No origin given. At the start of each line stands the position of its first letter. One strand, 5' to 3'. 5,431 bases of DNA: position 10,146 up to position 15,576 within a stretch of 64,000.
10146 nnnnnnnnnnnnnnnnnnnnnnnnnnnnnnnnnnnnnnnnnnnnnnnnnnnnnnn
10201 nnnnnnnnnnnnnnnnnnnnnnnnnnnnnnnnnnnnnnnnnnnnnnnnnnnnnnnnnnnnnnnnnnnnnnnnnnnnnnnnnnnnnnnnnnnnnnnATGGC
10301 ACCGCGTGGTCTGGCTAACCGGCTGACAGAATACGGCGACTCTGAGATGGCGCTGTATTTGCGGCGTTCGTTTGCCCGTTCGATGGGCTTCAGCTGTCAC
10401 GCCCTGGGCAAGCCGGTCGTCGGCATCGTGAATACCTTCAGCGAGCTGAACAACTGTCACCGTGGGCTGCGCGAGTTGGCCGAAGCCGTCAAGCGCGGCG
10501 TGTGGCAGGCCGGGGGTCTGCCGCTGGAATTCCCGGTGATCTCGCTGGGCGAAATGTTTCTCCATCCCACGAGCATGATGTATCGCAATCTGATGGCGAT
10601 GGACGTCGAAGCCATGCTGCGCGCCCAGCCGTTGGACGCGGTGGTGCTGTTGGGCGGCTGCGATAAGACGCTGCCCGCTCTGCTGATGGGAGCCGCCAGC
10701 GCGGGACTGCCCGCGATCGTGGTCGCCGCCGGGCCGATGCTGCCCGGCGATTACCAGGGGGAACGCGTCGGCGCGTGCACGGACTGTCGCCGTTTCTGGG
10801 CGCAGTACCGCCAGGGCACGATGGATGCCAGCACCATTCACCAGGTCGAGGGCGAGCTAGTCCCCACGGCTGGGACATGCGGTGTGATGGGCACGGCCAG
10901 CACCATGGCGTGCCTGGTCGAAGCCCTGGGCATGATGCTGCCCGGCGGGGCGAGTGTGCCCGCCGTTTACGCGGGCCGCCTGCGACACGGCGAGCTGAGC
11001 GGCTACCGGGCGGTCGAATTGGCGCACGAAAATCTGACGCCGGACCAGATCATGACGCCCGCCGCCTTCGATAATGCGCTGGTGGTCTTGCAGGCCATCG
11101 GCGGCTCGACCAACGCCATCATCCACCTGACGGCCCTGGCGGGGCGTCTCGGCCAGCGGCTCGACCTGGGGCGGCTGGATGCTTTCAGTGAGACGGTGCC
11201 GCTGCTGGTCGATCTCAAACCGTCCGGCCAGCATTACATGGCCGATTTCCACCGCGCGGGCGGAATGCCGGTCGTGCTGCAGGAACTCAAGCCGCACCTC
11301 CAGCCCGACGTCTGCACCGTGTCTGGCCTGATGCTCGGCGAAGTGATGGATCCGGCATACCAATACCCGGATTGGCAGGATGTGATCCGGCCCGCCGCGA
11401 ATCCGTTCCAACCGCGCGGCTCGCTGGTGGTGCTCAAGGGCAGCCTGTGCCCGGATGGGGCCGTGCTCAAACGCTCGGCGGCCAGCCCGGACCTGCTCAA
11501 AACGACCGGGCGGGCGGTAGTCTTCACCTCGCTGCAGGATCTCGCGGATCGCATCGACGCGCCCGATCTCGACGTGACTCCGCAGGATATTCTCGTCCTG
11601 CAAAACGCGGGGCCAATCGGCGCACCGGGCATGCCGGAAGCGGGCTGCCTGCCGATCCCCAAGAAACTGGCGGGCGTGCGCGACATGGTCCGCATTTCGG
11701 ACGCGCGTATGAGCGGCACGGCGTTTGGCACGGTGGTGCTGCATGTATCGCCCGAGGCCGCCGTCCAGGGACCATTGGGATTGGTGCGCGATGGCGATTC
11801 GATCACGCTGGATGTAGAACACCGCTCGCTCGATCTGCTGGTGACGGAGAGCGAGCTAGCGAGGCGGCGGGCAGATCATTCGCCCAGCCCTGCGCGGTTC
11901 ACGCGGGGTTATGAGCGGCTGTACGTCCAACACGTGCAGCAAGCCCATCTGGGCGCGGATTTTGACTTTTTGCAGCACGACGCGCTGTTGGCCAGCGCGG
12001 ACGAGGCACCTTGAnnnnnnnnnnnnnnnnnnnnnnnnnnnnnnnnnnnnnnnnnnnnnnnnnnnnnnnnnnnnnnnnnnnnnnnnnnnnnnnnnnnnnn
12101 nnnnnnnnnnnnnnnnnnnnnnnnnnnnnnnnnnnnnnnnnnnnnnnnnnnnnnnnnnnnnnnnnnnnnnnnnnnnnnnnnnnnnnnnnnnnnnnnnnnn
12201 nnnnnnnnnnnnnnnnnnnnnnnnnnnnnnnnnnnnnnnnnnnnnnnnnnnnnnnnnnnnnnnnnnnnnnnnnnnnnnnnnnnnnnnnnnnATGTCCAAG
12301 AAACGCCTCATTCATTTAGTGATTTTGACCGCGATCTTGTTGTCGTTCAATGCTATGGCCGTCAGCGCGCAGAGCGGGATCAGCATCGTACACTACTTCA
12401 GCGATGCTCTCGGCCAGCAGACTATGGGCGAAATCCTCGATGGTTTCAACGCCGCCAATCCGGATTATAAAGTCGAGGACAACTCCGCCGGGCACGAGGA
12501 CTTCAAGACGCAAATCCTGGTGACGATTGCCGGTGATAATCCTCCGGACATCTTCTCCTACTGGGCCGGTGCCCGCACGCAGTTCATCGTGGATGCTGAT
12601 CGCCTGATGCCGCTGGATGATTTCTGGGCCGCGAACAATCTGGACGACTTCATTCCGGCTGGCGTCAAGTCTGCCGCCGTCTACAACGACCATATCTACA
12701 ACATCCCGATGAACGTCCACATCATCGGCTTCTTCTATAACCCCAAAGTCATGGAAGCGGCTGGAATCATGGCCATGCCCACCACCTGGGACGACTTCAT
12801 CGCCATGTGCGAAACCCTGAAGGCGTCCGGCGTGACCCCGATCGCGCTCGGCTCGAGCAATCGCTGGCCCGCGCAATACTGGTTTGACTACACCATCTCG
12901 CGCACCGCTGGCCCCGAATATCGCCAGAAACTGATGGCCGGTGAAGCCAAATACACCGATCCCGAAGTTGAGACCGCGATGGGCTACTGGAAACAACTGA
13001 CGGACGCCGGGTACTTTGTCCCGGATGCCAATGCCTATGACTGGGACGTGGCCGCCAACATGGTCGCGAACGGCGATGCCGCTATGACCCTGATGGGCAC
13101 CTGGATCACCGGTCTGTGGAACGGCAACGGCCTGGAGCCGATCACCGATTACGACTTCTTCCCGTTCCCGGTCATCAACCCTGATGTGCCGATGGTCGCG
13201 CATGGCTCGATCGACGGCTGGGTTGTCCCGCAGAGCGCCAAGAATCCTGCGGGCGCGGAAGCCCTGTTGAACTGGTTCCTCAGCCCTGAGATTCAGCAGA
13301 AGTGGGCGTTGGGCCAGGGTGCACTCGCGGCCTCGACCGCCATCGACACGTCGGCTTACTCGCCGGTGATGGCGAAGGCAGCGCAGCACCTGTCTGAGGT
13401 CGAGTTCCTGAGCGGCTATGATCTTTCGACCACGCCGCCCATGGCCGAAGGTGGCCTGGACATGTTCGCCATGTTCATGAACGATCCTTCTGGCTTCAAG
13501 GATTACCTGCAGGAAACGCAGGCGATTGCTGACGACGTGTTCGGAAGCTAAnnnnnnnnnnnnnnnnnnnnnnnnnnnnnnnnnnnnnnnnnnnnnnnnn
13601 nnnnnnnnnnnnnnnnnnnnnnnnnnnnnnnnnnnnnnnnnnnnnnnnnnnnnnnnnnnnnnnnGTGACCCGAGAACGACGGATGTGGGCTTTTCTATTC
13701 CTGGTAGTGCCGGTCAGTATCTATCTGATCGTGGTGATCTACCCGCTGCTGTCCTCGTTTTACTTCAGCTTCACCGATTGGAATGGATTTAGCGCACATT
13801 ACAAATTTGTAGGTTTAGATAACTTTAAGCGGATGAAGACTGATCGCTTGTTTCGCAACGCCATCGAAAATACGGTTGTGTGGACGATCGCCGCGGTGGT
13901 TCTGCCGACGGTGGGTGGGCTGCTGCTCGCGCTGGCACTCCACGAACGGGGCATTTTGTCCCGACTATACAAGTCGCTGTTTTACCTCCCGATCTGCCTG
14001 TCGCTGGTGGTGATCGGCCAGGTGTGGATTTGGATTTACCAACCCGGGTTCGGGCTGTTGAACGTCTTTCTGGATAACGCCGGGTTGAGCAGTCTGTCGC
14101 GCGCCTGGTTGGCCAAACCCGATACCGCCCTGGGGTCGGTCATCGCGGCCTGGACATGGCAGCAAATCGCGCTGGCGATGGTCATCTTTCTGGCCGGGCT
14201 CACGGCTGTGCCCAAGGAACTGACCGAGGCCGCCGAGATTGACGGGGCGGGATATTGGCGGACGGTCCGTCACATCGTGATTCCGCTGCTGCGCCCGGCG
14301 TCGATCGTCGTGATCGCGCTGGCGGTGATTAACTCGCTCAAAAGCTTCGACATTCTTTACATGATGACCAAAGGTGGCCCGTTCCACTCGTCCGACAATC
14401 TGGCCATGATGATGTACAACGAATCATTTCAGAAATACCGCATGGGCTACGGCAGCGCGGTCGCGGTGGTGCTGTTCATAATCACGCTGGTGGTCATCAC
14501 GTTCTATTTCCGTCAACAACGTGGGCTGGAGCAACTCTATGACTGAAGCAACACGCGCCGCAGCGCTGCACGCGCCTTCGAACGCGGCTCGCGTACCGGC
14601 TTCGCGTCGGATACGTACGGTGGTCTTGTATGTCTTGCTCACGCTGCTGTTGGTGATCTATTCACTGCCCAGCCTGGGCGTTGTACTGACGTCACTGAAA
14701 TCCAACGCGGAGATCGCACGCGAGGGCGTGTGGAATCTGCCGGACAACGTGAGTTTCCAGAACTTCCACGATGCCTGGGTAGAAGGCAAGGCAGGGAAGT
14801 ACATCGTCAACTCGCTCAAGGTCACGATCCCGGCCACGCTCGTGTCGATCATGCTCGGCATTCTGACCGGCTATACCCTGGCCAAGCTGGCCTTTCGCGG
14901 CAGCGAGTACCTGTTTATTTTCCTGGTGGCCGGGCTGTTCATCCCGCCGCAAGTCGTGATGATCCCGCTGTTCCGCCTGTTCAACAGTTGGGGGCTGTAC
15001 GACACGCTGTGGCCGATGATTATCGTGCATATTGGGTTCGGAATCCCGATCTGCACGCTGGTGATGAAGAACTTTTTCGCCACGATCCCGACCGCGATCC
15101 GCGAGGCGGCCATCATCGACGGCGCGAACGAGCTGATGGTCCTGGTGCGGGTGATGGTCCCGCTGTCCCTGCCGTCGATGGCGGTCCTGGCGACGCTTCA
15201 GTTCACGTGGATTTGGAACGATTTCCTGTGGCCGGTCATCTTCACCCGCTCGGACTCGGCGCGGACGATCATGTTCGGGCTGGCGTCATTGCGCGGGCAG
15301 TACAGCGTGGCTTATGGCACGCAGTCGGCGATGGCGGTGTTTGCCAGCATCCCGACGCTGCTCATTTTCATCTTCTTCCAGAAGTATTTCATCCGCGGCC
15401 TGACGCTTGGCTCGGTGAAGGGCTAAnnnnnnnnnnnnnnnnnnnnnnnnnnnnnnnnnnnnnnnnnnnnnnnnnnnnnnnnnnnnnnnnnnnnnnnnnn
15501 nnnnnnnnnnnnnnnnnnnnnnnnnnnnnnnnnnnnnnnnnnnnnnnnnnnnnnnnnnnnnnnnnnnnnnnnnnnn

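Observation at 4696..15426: IclR-controlled catabolic operon with an unusual enzyme set: Gfo/Idh/MocA + ALS-like ThDP enzyme + split transketolase + IlvD/EDD dehydratase + sugar ABC importer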

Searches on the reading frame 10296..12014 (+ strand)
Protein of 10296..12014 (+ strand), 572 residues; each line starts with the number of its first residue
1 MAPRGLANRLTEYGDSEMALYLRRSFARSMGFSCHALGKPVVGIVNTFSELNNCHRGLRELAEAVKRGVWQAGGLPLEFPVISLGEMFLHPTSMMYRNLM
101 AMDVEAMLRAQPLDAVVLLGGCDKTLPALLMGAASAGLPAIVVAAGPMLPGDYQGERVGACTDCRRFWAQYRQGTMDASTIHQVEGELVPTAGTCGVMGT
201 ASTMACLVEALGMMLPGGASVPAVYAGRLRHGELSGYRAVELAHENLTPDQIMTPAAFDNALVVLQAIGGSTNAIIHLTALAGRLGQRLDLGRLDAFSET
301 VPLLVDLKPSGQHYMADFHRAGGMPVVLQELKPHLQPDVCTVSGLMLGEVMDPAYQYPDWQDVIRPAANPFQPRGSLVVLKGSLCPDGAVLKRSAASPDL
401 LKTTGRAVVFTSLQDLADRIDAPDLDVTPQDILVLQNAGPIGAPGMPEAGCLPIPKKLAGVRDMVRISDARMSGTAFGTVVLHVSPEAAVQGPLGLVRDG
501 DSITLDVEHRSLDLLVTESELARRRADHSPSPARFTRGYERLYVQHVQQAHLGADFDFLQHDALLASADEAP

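Call 3: search_protein_families(library=pfam, proteins=[window:10296-12014:+])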
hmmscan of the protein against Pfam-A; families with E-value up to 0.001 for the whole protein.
window:10296-12014:+ (572 aa): 2 families
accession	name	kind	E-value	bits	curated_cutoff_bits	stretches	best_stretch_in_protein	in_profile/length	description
PF00920.27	ILVD_EDD_N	-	1.9e-106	356.3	27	1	39-349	1-315/316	Dihydroxy-acid/6-phosphogluconate dehydratase N-terminal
PF24877.1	ILV_EDD_C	-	9.5e-60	201.7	27.7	1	362-554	1-191/191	Dihydroxy-acid/6-phosphogluconate dehydratase C-terminal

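Call 4: search_protein_families(library=ncbifam, proteins=[window:10296-12014:+])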
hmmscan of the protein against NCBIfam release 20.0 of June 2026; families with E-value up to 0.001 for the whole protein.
window:10296-12014:+ (572 aa): 8 families
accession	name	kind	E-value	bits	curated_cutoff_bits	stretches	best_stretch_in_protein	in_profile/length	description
NF004784.0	PRK06131.1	subfamily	2.1e-245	815.6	539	1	9-562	12-566/576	dihydroxy-acid dehydratase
NF009559.0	PRK13016.1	equivalog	9e-213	707.7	882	1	16-562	19-567/578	L-arabinonate dehydratase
NF009560.0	PRK13017.1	subfamily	4.7e-186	619.5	684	1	17-562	23-581/595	dihydroxy-acid dehydratase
NF002068.0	PRK00911.1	subfamily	1.2e-141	473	644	1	23-554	19-553/559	dihydroxy-acid dehydratase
TIGR00110.1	ilvD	equivalog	3e-133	445.3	618.15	1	24-554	3-539/543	dihydroxy-acid dehydratase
NF009103.0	PRK12448.1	equivalog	9.1e-85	285.1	710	2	24-352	19-362/616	dihydroxy-acid dehydratase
TIGR01196.1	edd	equivalog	3.5e-58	197.3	708.25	1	58-538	83-579/601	phosphogluconate dehydratase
TIGR03432.1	yjhG_yagF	hypoth_equivalog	1e-52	179.1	808.15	2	93-352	126-389/640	YjhG/YagF family D-xylonate dehydratase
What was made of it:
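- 10296..12014 (+): IlvD/EDD-family sugar-acid dehydratase. PRK06131 score 815.6 against cutoff 539; ilvD TIGR00110 score 445 against cutoff 618; L-arabinonate dehydratase score 708 against cutoff 882 (call 4).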

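Call 37: search_solved_structures(query=window:10296-12014:+, max_evalue=1e-60)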
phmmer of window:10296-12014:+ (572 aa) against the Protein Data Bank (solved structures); distinct sequences matched with E-value up to 1e-60: 17.
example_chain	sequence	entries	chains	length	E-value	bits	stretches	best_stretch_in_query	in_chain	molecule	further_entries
8ej0_A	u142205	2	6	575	1.7e-170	571.8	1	21-560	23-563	Dihydroxyacid dehydratase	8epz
5j83_A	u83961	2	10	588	3.5e-158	531.1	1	12-560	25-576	Dihydroxyacid dehydratase/phosphogluconate dehydratase | Dihydroxy-acid dehydratase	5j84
9evv_A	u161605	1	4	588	3.5e-158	531.1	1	12-560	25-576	L-arabinonate dehydratase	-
5j85_A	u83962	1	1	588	9.7e-158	529.7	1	12-560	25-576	Dihydroxyacid dehydratase/phosphogluconate dehydratase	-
7m3k_A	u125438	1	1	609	4.3e-101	342.6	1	18-526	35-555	Galactonate dehydratase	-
6nte_A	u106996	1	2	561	2.2e-97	330.4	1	23-557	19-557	Dihydroxy-acid dehydratase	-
6ovt_A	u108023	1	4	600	3.1e-97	329.9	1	23-554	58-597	Dihydroxy-acid dehydratase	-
5oyn_A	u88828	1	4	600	2.3e-95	323.7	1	19-559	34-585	Dehydratase, IlvD/Edd family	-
5ym0_A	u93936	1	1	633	5.6e-89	302.7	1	26-553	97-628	Dihydroxy-acid dehydratase, chloroplastic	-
9l8r_A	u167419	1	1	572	2e-88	300.8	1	26-553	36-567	Dihydroxy-acid dehydratase, chloroplastic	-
5ze4_A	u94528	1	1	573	2e-88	300.8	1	26-553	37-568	Dihydroxy-acid dehydratase, chloroplastic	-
9jpi_A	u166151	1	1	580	2.1e-88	300.8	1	26-553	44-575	Dihydroxy-acid dehydratase, chloroplastic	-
8hs0_A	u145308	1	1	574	2.4e-88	300.6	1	26-553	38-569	Dihydroxy-acid dehydratase, chloroplastic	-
9jsq_A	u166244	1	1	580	2.5e-88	300.5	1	26-553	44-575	Dihydroxy-acid dehydratase, chloroplastic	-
8ikz_A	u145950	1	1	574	2.9e-88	300.3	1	26-553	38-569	Dihydroxy-acid dehydratase, chloroplastic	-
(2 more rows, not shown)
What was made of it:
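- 10296..12014 (+): 572 bits to 8ej0 and 531 bits to L-arabinonate dehydratase 5j84 (call 37).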

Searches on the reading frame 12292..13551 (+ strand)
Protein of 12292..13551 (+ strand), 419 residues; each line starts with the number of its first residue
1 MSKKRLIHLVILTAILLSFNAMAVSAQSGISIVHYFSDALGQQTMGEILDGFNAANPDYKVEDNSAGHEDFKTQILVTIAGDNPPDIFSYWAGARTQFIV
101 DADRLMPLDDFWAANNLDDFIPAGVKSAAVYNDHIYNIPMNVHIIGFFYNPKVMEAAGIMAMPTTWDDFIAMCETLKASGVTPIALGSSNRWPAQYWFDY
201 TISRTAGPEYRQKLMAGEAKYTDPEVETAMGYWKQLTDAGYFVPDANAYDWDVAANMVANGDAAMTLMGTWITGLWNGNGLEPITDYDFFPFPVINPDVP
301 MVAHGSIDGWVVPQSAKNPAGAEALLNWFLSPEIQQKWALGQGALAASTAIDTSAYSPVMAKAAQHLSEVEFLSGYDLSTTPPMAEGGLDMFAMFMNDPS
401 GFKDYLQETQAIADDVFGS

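Call 3: search_protein_families(library=pfam, proteins=[window:12292-13551:+])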
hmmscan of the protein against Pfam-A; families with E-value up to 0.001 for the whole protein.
window:12292-13551:+ (419 aa): 3 families
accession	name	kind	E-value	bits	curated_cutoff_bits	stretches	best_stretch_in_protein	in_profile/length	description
PF01547.30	SBP_bac_1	-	1.7e-51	176.5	26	1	44-336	9-307/307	Bacterial extracellular solute-binding protein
PF13416.11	SBP_bac_8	-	6.6e-33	115.1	27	1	48-354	2-268/279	Bacterial extracellular solute-binding protein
PF13343.11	SBP_bac_6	-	4.2e-05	23.6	24.6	0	253-345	140-217/245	Bacterial extracellular solute-binding protein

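Call 4: search_protein_families(library=ncbifam, proteins=[window:12292-13551:+])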
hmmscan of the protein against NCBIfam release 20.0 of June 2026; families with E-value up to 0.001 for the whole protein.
window:12292-13551:+ (419 aa): 5 families
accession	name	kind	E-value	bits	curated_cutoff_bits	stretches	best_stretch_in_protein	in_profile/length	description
TIGR03851.1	chitin_NgcE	equivalog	2.8e-24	85.9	399.65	1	38-416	49-441/450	N-acetylglucosamine/diacetylchitobiose ABC transporter substrate-binding protein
TIGR03850.1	bind_CPR_0540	equivalog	5.5e-18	64.8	299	1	32-344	37-359/437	carbohydrate ABC transporter substrate-binding protein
NF040930.1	ABC_arch_GlcS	equivalog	8.8e-11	41.3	500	1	41-273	11-254/444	glucose ABC transporter substrate-binding protein GlcS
NF008211.0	PRK10974.1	equivalog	4.7e-09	35.3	411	1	5-182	5-187/439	sn-glycerol-3-phosphate ABC transporter substrate-binding protein UgpB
NF007011.0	PRK09474.1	equivalog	6.8e-08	31.7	291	1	4-272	7-257/396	maltose/maltodextrin ABC transporter substrate-binding protein MalE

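Call 36: search_solved_structures(query=window:12292-13551:+, max_evalue=1e-8)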
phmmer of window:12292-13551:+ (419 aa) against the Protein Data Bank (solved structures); distinct sequences matched with E-value up to 1e-8: 34.
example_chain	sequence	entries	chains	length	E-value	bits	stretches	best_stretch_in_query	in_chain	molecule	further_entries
3oo6_A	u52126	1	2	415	2.3e-35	125.5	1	57-400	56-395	ABC transporter binding protein AcbH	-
3ooa_A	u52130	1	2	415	2.3e-35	125.5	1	57-400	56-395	ABC transporter binding protein AcbH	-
3oo9_A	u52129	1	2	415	2.5e-35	125.4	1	57-400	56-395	ABC transporter binding protein AcbH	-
3oo8_A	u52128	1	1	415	5.3e-35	124.3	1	57-400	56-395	ABC transporter binding protein AcbH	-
3oo7_A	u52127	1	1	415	7.5e-35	123.8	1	57-400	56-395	ABC transporter binding protein AcbH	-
8xba_A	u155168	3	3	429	1.1e-31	113.4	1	10-372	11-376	XylA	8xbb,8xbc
7eho_A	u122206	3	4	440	1.3e-30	109.8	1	75-363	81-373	Chitin oligosaccharide binding protein NagB2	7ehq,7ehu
3zkk_A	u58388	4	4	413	8.8e-30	107.1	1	28-296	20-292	XOS BINDING PROTEIN | PUTATIVE SUGAR TRANSPORTER SOLUTE-BINDING PROTEIN | SUGAR TRANSPORTER SOLUTE-BINDING PROTEIN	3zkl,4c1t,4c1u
4g68_B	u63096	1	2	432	1.3e-28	103.2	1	34-270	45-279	ABC transporter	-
4g68_A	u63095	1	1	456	1.4e-28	103.2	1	34-270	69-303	ABC transporter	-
3vxb_A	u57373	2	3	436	4.3e-28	101.6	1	54-350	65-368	Putative sugar-binding lipoprotein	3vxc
5xpj_A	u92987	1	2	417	6.1e-27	97.7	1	82-400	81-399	Binding protein component of ABC sugar transporter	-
5dvf_A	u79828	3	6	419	1.2e-26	96.8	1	82-400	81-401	Binding protein component of ABC sugar transporter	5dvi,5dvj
2b3b_A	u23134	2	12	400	4.2e-25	91.7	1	77-359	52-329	glucose-binding protein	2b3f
7ehp_A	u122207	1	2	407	3e-24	88.9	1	47-377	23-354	chitin oligosaccahride binding protein NagB1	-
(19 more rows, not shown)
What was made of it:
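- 12292..13551 (+): CUT1 (SBP_bac_1) solute-binding protein. The nearest solved relatives bind neutral mono- or oligosaccharides, e.g. AcbH, about 125 bits (call 36).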

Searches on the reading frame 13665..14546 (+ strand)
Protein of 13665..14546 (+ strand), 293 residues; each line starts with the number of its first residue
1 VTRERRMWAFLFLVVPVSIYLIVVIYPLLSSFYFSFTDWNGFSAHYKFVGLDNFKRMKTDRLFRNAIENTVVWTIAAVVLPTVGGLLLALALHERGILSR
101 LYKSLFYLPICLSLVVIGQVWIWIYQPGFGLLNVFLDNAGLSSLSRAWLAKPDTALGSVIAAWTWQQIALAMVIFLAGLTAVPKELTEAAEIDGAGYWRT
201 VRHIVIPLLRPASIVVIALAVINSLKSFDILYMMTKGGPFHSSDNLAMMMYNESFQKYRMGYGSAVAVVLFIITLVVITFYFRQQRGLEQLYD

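Call 3: search_protein_families(library=pfam, proteins=[window:13665-14546:+])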
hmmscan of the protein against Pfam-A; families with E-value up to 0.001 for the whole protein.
window:13665-14546:+ (293 aa): 1 family
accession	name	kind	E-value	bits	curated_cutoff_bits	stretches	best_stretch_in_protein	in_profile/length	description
PF00528.27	BPD_transp_1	-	1.3e-22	80.8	26.4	1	83-282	3-174/184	Binding-protein-dependent transport system inner membrane component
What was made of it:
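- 13665..14546 (+): ABC permease 1. BPD_transp_1 (call 3).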

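Call 4: search_protein_families(library=ncbifam, proteins=[window:13665-14546:+])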
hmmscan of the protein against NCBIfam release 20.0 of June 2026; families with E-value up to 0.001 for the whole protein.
window:13665-14546:+ (293 aa): 21 families
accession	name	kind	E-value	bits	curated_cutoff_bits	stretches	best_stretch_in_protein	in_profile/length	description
NF040931.1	ABC_arch_GlcT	equivalog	1.6e-38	132.9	360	1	13-281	1-267/278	glucose ABC transporter permease GlcT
NF007852.0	PRK10561.1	equivalog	2.8e-35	122.6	335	1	7-283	11-288/295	sn-glycerol-3-phosphate ABC transporter permease UgpA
NF008232.0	PRK10999.1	equivalog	2.9e-16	59.3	392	1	48-273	264-503/520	maltose ABC transporter permease MalF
NF011624.0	PRK15050.1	equivalog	4.6e-13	48.9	247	1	3-283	18-284/297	2-aminoethylphosphonate ABC transporter permease subunit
TIGR00969.1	3a0106s02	subfamily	4.5e-12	46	240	1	50-278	46-263/272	sulfate ABC transporter permease subunit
TIGR01581.1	Mo_ABC_porter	hypoth_equivalog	7.2e-11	42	210.3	1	57-277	13-222/225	ABC transporter permease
NF040932.1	ABC_arch_GlcU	equivalog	2.3e-10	40.6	340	1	168-281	148-256/272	glucose ABC transporter permease GlcU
TIGR02139.1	permease_CysT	equivalog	1.3e-09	38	246.1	1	49-281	34-255/265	sulfate ABC transporter permease subunit CysT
TIGR03226.1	PhnU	equivalog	2.3e-09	37.1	283.45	1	6-285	39-304/311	2-aminoethylphosphonate ABC transporter permease subunit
NF008208.0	PRK10971.1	equivalog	9.3e-09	35.2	415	1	66-279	59-261/277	sulfate/thiosulfate ABC transporter permease CysT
TIGR03262.1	PhnU2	equivalog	5.2e-08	32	593.25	1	13-285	7-257/546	putative 2-aminoethylphosphonate ABC transporter permease subunit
TIGR02141.1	modB_ABC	equivalog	6e-08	32.6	182.6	1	74-279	7-200/208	molybdate ABC transporter permease subunit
TIGR02140.1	permease_CysW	equivalog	7.7e-08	32.1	329.1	1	14-278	7-249/261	sulfate ABC transporter permease subunit CysW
NF008231.0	PRK10998.1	equivalog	1.9e-07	31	261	1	157-277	160-278/296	maltose ABC transporter permease MalG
TIGR03255.1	PhnV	equivalog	1.5e-05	24.8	358.7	1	19-278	26-258/270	2-aminoethylphosphonate ABC transport system, membrane component PhnV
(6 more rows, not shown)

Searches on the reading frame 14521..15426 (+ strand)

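Call 3: search_protein_families(library=pfam, proteins=[window:14521-15426:+])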
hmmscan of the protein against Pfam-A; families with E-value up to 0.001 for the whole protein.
window:14521-15426:+ (301 aa): 1 family
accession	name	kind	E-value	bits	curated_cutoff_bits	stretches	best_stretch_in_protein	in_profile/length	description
PF00528.27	BPD_transp_1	-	1.4e-18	67.7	26.4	1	110-294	2-182/184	Binding-protein-dependent transport system inner membrane component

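Call 4: search_protein_families(library=ncbifam, proteins=[window:14521-15426:+])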
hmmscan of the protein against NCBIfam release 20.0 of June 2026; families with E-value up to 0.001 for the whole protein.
window:14521-15426:+ (301 aa): 17 families
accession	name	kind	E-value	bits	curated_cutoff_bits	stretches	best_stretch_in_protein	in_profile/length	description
NF040932.1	ABC_arch_GlcU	equivalog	6.4e-51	173.6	340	1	33-296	2-267/272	glucose ABC transporter permease GlcU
NF008231.0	PRK10998.1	equivalog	2.6e-23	83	261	1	25-301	5-296/296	maltose ABC transporter permease MalG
NF008210.0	PRK10973.1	equivalog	2.1e-21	76.9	297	1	32-295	8-277/281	sn-glycerol-3-phosphate ABC transporter permease UgpE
NF007047.0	PRK09500.1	equivalog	1.3e-12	47.9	326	1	93-236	58-201/257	spermidine/putrescine ABC transporter permease PotC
TIGR01581.1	Mo_ABC_porter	hypoth_equivalog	6.3e-10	38.9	210.3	1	81-229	9-169/225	ABC transporter permease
NF011624.0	PRK15050.1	equivalog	3e-09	36.4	247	2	166-289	164-285/297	2-aminoethylphosphonate ABC transporter permease subunit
TIGR02141.1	modB_ABC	equivalog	6.3e-09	35.8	182.6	1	98-229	3-146/208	molybdate ABC transporter permease subunit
NF040839.1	tungstate_WtpB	equivalog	4.1e-08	33.2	340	1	82-228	33-190/251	tungstate ABC transporter permease WtpB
NF006939.0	PRK09421.1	equivalog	9e-06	25.2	262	1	93-235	10-165/230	molybdate ABC transporter permease subunit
NF007044.0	PRK09497.1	equivalog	3.4e-05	23.4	348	1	29-137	5-106/285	spermidine/putrescine ABC transporter permease PotB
TIGR03255.1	PhnV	equivalog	7.1e-05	22.6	358.7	1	27-227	11-205/270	2-aminoethylphosphonate ABC transport system, membrane component PhnV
NF040931.1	ABC_arch_GlcT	equivalog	0.00013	21.7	360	1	160-284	140-265/278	glucose ABC transporter permease GlcT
NF008232.0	PRK10999.1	equivalog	0.00021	20.1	392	1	166-244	378-456/520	maltose ABC transporter permease MalF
TIGR03226.1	PhnU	equivalog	0.00026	20.5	283.45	1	172-245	188-260/311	2-aminoethylphosphonate ABC transporter permease subunit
NF043073.1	MMSYN1_0195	equivalog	0.00043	18.6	1250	1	43-236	14-200/1021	spermidine/putrescine ABC transporter permease/substrate-binding protein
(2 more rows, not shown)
